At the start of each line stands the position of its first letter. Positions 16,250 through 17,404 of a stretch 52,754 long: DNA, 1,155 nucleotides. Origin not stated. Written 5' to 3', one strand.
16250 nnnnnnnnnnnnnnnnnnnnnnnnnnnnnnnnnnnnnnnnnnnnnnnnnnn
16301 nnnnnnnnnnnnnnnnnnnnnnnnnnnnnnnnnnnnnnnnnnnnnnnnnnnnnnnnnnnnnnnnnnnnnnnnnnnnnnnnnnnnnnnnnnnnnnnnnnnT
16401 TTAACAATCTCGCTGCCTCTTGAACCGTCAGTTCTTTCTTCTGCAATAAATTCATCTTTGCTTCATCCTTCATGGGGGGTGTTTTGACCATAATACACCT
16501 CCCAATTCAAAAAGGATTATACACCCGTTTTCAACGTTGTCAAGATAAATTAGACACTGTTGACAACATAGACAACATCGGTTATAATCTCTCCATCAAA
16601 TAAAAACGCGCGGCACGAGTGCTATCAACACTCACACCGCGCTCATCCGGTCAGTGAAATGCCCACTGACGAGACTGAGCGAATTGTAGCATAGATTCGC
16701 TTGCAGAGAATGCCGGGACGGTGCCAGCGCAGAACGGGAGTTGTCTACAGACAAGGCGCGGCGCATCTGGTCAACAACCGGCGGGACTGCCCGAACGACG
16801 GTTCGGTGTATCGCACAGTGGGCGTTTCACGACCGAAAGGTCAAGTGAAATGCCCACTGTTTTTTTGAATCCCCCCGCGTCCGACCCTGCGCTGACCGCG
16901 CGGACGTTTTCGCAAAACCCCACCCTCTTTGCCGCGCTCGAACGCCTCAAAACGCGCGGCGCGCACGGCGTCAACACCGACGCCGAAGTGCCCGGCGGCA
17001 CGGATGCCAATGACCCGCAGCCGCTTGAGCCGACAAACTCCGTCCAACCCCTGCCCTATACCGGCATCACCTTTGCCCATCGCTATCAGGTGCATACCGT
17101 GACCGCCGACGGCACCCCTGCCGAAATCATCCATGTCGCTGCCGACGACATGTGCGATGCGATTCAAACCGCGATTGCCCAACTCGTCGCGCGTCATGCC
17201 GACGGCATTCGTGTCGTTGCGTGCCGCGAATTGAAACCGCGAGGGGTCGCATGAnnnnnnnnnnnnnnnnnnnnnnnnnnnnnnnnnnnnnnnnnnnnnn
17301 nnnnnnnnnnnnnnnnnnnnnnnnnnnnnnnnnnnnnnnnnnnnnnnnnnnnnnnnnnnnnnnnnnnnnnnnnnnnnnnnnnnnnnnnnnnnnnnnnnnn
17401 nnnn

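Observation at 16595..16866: Structured leader of ~270 nt with a duplicated 15-mer that allows a terminator/antiterminator choice and sequesters the first gene's start codon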

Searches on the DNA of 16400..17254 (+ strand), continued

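Call 89: search_with_rna_model(model_id=R1, source=L065, start=12500, end=13100, max_evalue=1, show_alignments=1)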
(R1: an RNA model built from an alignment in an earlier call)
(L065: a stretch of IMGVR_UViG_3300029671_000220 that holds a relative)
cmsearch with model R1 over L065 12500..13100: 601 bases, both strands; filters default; matches with E-value up to 1: 1.
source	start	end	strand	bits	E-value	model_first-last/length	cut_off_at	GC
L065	12716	12795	-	43.2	1.6e-14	1-79/79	no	0.5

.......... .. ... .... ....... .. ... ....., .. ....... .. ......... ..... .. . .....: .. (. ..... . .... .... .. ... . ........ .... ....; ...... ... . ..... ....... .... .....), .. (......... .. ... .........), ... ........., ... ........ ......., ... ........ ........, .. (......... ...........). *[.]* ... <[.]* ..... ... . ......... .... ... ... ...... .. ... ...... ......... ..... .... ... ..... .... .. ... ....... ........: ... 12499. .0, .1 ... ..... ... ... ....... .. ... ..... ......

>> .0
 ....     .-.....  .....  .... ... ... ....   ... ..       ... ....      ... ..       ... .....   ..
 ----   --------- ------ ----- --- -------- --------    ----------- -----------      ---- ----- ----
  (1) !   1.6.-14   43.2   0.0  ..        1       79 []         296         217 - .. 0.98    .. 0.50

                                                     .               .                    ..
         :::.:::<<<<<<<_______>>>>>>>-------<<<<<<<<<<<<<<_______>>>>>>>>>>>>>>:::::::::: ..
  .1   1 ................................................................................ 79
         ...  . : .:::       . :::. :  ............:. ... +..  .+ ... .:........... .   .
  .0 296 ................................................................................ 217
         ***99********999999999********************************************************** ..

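Call 92: search_with_rna_model(model_id=R1, source=L069, start=5400, end=6100, max_evalue=10, filters=off, show_alignments=1)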
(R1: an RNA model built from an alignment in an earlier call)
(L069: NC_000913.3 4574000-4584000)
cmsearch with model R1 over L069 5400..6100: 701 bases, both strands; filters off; matches with E-value up to 10: 8.
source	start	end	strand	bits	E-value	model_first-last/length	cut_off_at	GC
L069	5836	5919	+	17.2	2.4e-05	1-79/79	no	0.5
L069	5876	5909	-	7.1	0.077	35-69/79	no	0.71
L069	6029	6090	-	5.4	0.32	1-79/79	no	0.42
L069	5646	5661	+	4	0.94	1-79/79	no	0.44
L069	5470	5490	-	3.4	1.6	42-62/79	no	0.67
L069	5418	5456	+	3.3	1.7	1-79/79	no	0.36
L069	5687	5713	-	2.5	3.2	39-65/79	no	0.63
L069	5467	5559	+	2.1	4.5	1-79/79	no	0.51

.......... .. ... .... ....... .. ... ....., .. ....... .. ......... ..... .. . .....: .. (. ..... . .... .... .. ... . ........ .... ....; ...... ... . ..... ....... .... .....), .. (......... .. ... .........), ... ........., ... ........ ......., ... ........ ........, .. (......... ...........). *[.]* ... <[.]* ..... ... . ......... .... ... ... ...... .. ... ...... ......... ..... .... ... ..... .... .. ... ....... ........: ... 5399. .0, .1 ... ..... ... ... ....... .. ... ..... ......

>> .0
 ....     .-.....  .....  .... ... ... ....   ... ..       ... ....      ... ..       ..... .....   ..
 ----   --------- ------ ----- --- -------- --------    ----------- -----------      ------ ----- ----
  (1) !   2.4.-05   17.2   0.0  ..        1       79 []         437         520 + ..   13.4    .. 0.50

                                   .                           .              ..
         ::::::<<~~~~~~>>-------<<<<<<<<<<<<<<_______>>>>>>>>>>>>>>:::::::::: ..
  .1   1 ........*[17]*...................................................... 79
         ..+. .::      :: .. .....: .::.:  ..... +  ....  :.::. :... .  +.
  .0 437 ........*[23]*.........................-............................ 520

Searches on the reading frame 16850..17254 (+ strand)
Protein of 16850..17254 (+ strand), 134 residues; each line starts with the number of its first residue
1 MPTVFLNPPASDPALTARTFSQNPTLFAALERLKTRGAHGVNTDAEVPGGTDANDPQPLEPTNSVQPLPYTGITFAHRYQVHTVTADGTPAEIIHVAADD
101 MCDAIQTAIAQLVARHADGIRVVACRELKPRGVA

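Call 16: search_protein_families(library=pfam, max_evalue=0.01, proteins=[window:16850-17254:+])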
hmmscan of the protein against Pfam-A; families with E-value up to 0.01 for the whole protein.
window:16850-17254:+ (134 aa): 0 families

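Call 17: search_protein_families(library=phrogs, max_evalue=0.01, proteins=[window:16850-17254:+])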
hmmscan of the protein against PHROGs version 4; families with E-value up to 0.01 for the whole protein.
window:16850-17254:+ (134 aa): 0 families

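Call 19: find_related_loci(query=window:16850-17254:+, collection=viral_contigs, flank=3000)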
Query window:16850-17254:+ (134 aa) in viral_contigs; peptide patterns used: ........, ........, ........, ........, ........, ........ (x = any residue, [..] = any of these).
9 stretches matched a pattern, but none encodes a relative of the query by tblastn (E <= 1e-3).

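Call 21: find_encoding_contigs(protein=window:16850-17254:+, flank=3000, max_places=10)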
Protein window:16850-17254:+ (134 aa): 12 contigs read that carry it; 4 places shown.
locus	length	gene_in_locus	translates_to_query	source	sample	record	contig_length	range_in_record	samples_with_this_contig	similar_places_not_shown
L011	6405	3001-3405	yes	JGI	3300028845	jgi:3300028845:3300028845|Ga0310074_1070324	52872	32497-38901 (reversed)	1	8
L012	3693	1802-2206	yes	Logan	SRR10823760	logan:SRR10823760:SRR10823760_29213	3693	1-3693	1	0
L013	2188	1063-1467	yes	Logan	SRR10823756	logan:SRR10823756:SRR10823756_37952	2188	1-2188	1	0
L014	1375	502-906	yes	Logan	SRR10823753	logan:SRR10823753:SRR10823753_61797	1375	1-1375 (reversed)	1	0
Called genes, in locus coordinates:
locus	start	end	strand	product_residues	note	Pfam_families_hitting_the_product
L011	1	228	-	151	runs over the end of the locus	-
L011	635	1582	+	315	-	PF00589:Phage_integrase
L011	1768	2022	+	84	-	-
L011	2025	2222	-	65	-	-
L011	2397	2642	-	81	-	PF12728:HTH_17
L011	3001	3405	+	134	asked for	-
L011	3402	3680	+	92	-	-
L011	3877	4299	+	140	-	-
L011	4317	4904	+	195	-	-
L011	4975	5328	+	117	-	-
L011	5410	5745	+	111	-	PF27050:Phage_P22_Y8K6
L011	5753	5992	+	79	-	-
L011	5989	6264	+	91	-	-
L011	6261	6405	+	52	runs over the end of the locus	-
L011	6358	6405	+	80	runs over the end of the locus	-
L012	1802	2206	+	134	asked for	-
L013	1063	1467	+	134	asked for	-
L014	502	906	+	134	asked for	-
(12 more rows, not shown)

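Call 24: find_homologous_proteins(query=window:16850-17254:+, max_evalue=0.001)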
Query window:16850-17254:+ (134 aa): 7 proteins with E <= 0.001 among 28 candidates.
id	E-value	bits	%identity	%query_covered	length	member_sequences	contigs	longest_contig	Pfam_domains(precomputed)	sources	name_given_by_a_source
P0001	2.8e-77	275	95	100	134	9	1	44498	-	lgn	-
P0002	3.1e-69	249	87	100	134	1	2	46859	-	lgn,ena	-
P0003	5.5e-42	161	67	93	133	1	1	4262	-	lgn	-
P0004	1.6e-37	147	60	96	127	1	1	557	-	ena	-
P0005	5.6e-36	142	59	99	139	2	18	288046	-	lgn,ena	-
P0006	7.1e-28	115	54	94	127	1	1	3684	-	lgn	-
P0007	5.7e-21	93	48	96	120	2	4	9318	-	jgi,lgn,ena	jgi:hypothetical protein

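Call 25: find_encoding_contigs(protein=P0002, flank=3000, max_places=4)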
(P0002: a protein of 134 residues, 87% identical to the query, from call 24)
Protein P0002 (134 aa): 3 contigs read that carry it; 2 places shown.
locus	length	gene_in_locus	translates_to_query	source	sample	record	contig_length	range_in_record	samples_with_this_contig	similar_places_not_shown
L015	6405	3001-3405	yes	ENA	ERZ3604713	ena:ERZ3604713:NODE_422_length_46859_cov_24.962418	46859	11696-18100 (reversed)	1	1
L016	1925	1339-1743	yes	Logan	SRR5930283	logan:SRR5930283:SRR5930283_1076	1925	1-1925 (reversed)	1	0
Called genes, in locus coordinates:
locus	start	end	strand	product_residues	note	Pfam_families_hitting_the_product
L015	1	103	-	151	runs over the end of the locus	-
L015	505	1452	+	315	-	PF00589:Phage_integrase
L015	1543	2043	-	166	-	PF18967:PycTM (weak)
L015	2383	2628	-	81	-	PF12728:HTH_17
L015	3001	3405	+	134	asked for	-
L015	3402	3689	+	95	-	-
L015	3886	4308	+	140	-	-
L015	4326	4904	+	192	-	-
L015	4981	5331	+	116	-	-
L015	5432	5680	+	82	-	-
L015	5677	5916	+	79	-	-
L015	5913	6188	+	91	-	-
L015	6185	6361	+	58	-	-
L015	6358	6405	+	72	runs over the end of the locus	-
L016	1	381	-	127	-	?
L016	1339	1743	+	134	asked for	-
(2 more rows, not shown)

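Call 26: find_encoding_contigs(protein=P0003, flank=3000, max_places=4)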
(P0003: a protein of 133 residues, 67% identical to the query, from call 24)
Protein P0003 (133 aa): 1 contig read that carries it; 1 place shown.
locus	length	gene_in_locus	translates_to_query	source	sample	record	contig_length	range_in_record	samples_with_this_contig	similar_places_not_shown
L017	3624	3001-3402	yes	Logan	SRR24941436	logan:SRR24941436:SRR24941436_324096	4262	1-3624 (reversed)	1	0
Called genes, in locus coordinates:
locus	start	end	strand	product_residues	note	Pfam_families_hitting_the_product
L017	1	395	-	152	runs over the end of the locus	-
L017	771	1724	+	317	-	PF00589:Phage_integrase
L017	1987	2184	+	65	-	-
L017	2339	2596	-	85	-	PF12728:HTH_17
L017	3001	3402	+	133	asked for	-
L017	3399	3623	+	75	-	?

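Call 27: find_encoding_contigs(protein=P0005, flank=3000, max_places=6)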
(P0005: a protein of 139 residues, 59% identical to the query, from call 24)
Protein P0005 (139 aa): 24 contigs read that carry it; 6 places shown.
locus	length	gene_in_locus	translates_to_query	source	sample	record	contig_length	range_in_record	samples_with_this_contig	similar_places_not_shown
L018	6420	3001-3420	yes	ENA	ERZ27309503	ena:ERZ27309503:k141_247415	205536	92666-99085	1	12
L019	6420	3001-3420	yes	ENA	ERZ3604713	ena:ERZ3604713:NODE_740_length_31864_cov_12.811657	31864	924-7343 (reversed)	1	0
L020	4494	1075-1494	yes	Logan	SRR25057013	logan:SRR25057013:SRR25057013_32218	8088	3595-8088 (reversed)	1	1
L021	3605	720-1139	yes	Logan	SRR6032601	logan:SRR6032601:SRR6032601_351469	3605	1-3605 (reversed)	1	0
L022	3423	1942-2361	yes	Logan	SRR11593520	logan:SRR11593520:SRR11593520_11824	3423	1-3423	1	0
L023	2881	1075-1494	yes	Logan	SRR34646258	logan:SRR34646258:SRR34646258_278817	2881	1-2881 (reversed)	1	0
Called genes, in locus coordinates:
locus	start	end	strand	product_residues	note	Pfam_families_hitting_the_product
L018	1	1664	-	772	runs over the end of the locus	PF11028:TMEM260_N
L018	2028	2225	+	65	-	-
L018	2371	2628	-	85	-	PF12728:HTH_17 (weak)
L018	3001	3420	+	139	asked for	-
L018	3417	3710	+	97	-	-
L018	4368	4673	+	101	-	PF27050:Phage_P22_Y8K6 (weak)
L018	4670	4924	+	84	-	-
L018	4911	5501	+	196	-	-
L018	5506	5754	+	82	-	-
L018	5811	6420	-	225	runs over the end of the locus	-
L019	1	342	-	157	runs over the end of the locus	-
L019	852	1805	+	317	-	PF00589:Phage_integrase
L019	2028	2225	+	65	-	-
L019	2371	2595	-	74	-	PF12728:HTH_17 (weak)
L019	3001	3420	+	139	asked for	-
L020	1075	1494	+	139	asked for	-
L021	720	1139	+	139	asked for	-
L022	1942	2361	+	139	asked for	-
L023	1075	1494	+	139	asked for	-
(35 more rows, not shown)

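Call 28: find_encoding_contigs(protein=P0006, flank=3000, max_places=4)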
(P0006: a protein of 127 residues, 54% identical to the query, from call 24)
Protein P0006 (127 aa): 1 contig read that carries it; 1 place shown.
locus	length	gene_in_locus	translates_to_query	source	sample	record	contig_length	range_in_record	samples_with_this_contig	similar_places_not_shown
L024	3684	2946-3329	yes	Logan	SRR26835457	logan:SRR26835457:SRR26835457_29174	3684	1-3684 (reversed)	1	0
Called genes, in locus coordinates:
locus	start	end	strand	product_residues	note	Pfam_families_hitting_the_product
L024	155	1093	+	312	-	PF00589:Phage_integrase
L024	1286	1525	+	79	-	-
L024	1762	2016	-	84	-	PF12728:HTH_17 (weak)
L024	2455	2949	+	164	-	PF13392:HNH_3 (weak), PF00847:AP2 (weak)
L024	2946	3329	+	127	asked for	-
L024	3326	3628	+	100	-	-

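Call 29: find_encoding_contigs(protein=P0007, flank=3000, max_places=4)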
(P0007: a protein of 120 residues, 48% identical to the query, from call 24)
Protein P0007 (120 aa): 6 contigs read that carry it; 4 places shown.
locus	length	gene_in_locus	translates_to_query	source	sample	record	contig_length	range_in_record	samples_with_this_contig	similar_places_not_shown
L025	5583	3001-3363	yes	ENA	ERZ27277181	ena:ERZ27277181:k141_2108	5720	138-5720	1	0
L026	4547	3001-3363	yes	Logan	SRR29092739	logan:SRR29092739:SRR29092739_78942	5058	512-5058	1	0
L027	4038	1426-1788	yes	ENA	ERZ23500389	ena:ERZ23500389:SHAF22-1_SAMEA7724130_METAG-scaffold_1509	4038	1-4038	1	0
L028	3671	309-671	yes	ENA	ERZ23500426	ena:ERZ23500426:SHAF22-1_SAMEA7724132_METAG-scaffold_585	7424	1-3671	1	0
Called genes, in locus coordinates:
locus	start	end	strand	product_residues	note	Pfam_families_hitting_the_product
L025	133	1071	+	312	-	PF00589:Phage_integrase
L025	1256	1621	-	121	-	-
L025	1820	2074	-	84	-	PF12728:HTH_17 (weak)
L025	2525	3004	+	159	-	PF13392:HNH_3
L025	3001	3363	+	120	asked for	-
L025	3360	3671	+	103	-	-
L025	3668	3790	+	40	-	-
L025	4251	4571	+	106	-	-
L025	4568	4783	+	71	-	-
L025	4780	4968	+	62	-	-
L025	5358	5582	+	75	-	?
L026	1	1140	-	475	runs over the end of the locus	PF11638:DnaA_N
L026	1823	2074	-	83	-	PF12728:HTH_17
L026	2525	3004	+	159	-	PF13392:HNH_3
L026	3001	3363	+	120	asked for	-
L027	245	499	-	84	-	PF12728:HTH_17 (weak)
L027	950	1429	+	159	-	PF13392:HNH_3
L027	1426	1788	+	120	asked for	-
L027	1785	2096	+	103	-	-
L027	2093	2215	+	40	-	-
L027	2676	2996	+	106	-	-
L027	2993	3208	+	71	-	-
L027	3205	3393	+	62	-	-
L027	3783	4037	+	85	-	?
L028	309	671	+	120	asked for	-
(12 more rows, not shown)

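Call 83: predict_structure(alignment_id=A6)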
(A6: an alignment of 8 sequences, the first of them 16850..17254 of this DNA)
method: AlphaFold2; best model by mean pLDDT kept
length: 134 residues; sequences in the alignment: 8
mean_pLDDT: 63.6   pTM: 0.40
mean pLDDT of the five models: 63.6, 63.6, 62.0, 60.2, 59.3
residues with pLDDT >= 90: 20; 70-90: 34; 50-70: 30; < 50: 50
segments of 3 or more residues with pLDDT < 50: 1-7, 15-18, 39-52, 54-72
pLDDT, mean of each block of 10 residues (from residue 1): 46 50 53 49 42 45 46 68 86 87 90 80 88 51
secondary structure, 60 per line:
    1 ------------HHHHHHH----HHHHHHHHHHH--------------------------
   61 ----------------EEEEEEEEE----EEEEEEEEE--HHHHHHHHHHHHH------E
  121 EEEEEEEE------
elements in order: H13-19 H24-34 E77-85 E90-98 H101-113 E120-128

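Call 86: fold_search(model_id=the predicted structure, library=pdb)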
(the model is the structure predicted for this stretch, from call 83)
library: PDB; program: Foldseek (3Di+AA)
matches with E <= 10: 386; with E <= 0.001: 0
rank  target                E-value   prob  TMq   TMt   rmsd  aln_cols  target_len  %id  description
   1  9e6q_AR               1.3e-02  1.00  0.37  0.62   3.5        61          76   21  Cryo-EM structure of the Pyrobaculum calidifontis 50S ribosomal subunit in complex with Dri (released 2024-11-20)
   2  9oac_Ca               2.1e-02  1.00  0.33  0.55   7.1        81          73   22  C5 reconstruction of the thermophilic bacteriophage P74-26 Portal Vertex (released 2026-01-28)
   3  6zu5_LS0              7.4e-02  1.00  0.36  0.29   4.1        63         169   17  Structure of the Paranosema locustae ribosome in complex with Lso2 (released 2020-11-04)
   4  3j79_U                9.0e-02  1.00  0.36  0.28   2.7        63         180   16  Cryo-EM structure of the Plasmodium falciparum 80S ribosome bound to the anti-protozoan drug emetine, large subunit (released 2014-07-16)
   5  6uz7_AS               1.0e-01  1.00  0.35  0.29   2.9        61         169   16  K.lactis 80S ribosome with p/PE tRNA and eIF5B (released 2020-01-15)
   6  9v1i_lT               1.1e-01  1.00  0.36  0.28   2.9        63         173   16  Cryo- EM structure of ribosomal large subunit (LSU) from Entamoeba histolytica at 2.8 angstrom resolution (released 2025-10-08)
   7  6zj3_Lg               1.2e-01  0.99  0.34  0.26   3.9        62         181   16  Cryo-EM structure of the highly atypical cytoplasmic ribosome of Euglena gracilis (released 2020-10-07)
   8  8esq_S                1.4e-01  1.00  0.36  0.29   2.3        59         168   17  Ytm1 associated nascent 60S ribosome State 2 (released 2022-11-30)
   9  5t2a_Q                2.3e-01  0.99  0.37  0.29   3.0        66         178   15  CryoEM structure of the Leishmania donovani 80S ribosome at 2.9 Angstrom resolution (released 2017-01-25)
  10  5z3g_W                2.3e-01  0.97  0.33  0.27   3.8        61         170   13  Cryo-EM structure of a nucleolar pre-60S ribosome (Rpf1-TAP) (released 2018-04-11)
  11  9i14_LS               2.6e-01  0.99  0.34  0.27   2.7        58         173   14  CRYO-EM STRUCTURE OF HCT15 POLYSOMES IN HYBRID-PRE STATE (released 2026-01-28)
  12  7qgg_T                2.6e-01  0.99  0.35  0.27   4.3        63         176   13  Neuronal RNA granules are ribosome complexes stalled at the pre-translocation state (released 2022-10-26)
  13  7o7y_BS               3.0e-01  0.99  0.34  0.26   3.2        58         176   17  Rabbit 80S ribosome stalled close to the mutated SARS-CoV-2 slippery site by a pseudoknot (high resolution) (released 2021-06-02)
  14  7pzy_0                3.2e-01  0.99  0.35  0.28   2.6        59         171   17  Structure of the vacant Candida albicans 80S ribosome (released 2022-05-18)
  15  9znf_AO               3.4e-01  0.96  0.30  0.64   3.2        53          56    9  Cryo-EM structure of the Methanosarcina acetivorans 70S ribosome in complex with SriA and SriB (released 2026-01-28)
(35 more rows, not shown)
